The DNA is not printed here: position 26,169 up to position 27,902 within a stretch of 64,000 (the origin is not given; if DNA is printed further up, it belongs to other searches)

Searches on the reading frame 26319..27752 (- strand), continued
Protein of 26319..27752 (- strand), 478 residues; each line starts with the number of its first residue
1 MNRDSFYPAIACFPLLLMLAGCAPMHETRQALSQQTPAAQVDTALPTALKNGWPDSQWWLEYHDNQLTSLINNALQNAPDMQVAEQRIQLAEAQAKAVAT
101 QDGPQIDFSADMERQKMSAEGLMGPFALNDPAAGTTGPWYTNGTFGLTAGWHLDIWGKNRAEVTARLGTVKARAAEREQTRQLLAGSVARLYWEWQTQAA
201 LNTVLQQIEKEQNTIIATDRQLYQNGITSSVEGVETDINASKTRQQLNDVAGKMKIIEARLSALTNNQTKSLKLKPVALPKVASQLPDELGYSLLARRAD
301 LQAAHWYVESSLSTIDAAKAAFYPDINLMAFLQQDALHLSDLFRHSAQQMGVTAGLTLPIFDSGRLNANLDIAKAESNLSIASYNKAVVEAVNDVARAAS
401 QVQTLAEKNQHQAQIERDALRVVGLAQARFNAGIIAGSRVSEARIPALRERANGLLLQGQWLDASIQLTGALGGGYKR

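Call 59: find_encoding_contigs(protein=P0101, flank=6000, max_places=2)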
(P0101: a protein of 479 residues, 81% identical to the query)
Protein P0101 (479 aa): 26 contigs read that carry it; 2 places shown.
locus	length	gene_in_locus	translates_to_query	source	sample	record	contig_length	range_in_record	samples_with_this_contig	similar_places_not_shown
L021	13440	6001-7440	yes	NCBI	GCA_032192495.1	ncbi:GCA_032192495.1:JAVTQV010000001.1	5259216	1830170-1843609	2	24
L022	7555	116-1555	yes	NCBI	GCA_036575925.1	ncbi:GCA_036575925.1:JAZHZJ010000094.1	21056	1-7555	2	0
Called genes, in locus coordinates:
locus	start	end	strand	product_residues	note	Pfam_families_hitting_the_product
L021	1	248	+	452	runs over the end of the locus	PF00083:Sugar_tr, PF07690:MFS_1, PF06779:MFS_4, PF07690:MFS_1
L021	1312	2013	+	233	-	PF01557:FAA_hydrolase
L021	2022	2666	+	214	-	PF02798:GST_N, PF13417:GST_N_3, PF13409:GST_N_2, PF14497:GST_C_3 (faint), PF13410:GST_C_2 (weak)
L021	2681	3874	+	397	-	PF01266:DAO (weak), PF01494:FAD_binding_3, PF07992:Pyr_redox_2 (faint), PF12831:FAD_oxidored, PF13450:NAD_binding_8 (weak)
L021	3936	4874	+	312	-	PF01207:Dus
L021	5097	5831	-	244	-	PF01209:Ubie_methyltran, PF05175:MTS (weak), PF08003:Methyltransf_9, PF13489:Methyltransf_23, PF13649:Methyltransf_25, PF13847:Methyltransf_31, PF08241:Methyltransf_11, PF08242:Methyltransf_12, +2 more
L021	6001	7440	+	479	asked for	PF02321:OEP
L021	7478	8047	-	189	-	PF09335:VTT_dom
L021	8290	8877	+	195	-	PF04893:Yip1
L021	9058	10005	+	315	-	PF00768:Peptidase_S11, PF13354:Beta-lactamase2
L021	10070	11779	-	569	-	PF01565:FAD_binding_4, PF09330:Lact-deh-memb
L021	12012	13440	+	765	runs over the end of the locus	PF00933:Glyco_hydro_3, PF01915:Glyco_hydro_3_C, PF14310:Fn3-like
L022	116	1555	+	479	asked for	PF02321:OEP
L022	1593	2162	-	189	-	PF09335:VTT_dom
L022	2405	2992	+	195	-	PF04893:Yip1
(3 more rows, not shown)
